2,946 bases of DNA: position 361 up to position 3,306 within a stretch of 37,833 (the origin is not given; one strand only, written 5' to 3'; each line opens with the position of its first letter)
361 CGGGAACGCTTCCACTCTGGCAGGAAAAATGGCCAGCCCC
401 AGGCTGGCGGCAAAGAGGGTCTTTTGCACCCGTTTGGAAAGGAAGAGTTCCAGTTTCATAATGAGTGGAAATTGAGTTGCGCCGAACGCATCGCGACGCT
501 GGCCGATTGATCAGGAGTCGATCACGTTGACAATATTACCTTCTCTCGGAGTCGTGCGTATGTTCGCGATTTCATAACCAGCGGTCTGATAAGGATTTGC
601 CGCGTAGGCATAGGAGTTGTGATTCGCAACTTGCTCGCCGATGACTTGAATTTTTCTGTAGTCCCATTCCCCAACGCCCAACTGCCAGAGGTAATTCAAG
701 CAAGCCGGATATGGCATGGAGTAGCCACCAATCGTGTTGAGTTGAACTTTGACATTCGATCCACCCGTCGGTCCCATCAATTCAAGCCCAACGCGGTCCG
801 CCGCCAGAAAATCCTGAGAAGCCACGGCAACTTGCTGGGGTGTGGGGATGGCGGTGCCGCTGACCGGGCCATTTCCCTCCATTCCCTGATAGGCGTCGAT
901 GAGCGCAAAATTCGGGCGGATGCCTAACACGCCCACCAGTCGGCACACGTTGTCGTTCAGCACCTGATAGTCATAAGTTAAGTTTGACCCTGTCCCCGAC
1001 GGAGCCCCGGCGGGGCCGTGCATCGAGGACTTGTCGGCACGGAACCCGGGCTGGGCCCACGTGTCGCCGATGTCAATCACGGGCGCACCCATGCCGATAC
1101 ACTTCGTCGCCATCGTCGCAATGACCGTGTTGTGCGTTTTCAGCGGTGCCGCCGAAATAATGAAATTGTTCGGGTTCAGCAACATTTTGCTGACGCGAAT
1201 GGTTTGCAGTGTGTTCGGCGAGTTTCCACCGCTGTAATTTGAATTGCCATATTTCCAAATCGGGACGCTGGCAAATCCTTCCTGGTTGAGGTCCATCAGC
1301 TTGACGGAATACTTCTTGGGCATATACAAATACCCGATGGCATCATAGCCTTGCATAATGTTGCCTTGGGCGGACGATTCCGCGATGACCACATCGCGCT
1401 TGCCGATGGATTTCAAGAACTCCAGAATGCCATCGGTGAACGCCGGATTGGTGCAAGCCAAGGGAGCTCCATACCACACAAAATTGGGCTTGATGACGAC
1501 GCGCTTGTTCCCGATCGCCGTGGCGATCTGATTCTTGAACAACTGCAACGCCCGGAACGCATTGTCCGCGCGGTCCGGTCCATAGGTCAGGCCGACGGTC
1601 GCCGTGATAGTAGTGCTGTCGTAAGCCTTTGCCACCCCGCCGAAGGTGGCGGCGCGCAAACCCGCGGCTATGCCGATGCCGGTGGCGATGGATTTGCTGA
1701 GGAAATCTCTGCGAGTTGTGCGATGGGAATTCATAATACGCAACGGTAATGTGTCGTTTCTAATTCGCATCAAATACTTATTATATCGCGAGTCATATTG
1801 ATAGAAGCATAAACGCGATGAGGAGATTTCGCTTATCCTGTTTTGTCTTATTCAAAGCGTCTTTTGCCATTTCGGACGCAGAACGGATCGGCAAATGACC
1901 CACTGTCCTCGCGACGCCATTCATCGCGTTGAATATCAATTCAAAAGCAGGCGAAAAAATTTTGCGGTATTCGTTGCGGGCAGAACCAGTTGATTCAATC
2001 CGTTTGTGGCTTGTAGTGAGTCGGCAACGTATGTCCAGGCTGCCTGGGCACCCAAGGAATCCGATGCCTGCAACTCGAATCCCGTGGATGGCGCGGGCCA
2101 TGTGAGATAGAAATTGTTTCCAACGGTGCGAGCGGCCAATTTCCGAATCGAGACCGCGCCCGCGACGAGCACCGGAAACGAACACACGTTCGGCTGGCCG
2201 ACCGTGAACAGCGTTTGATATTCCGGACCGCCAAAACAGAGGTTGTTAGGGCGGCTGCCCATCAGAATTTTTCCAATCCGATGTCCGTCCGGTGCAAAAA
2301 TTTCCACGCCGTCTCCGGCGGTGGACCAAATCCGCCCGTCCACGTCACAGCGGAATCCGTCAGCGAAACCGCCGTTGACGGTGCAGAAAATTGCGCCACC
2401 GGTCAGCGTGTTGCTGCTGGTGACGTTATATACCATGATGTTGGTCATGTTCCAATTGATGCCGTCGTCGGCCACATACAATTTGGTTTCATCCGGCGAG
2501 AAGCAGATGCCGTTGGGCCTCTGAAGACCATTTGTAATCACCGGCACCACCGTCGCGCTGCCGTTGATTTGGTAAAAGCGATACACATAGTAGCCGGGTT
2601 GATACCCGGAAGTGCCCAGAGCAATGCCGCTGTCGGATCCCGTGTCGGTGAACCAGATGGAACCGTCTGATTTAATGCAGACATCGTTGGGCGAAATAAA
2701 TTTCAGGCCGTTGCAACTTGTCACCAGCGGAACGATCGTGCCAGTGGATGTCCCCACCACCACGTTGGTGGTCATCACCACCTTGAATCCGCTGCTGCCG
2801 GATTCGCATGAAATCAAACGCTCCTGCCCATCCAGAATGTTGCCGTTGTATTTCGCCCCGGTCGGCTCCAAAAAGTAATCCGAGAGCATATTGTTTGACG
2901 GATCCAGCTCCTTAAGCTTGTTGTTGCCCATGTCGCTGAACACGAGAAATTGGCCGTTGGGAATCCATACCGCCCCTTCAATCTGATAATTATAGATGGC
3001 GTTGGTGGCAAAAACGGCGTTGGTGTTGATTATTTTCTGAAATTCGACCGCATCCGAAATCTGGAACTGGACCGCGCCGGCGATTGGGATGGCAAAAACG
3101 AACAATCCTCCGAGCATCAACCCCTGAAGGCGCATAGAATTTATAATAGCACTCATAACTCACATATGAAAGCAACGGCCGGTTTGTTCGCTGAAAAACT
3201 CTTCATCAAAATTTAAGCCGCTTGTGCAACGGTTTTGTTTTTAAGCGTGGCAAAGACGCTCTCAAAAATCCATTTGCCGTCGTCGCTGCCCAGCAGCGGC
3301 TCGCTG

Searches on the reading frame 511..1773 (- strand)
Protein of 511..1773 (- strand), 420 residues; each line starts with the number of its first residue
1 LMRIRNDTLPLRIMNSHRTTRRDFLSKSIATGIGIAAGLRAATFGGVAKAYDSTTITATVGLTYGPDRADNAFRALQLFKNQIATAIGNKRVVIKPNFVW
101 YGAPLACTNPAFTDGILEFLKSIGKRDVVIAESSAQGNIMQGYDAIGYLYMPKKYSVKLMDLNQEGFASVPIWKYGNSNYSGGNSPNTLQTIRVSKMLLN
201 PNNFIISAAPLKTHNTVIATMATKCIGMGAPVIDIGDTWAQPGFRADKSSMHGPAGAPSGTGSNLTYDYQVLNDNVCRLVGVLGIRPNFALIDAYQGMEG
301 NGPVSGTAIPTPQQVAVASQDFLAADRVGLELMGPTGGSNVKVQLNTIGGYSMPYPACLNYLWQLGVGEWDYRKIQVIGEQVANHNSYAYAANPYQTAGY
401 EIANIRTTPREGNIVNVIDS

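Call 8: search_protein_families(library=pfam, proteins=[window:511-1773:-], max_evalue=0.001)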
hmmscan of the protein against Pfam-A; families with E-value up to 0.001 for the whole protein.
window:511-1773:- (420 aa): 1 family
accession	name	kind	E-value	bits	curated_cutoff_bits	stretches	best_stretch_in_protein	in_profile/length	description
PF04015.17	DUF362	-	3.8e-28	99.4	24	1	92-330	1-199/200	Domain of unknown function (DUF362)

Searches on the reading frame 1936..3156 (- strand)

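Call 8: search_protein_families(library=pfam, proteins=[window:1936-3156:-], max_evalue=0.001)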
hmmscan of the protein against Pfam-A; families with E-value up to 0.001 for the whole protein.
window:1936-3156:- (406 aa): 1 family
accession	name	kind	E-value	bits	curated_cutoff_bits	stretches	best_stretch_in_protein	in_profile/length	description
PF08450.18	SGL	-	1.5e-34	120.1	26.3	1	60-317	3-241/246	SMP-30/Gluconolactonase/LRE-like region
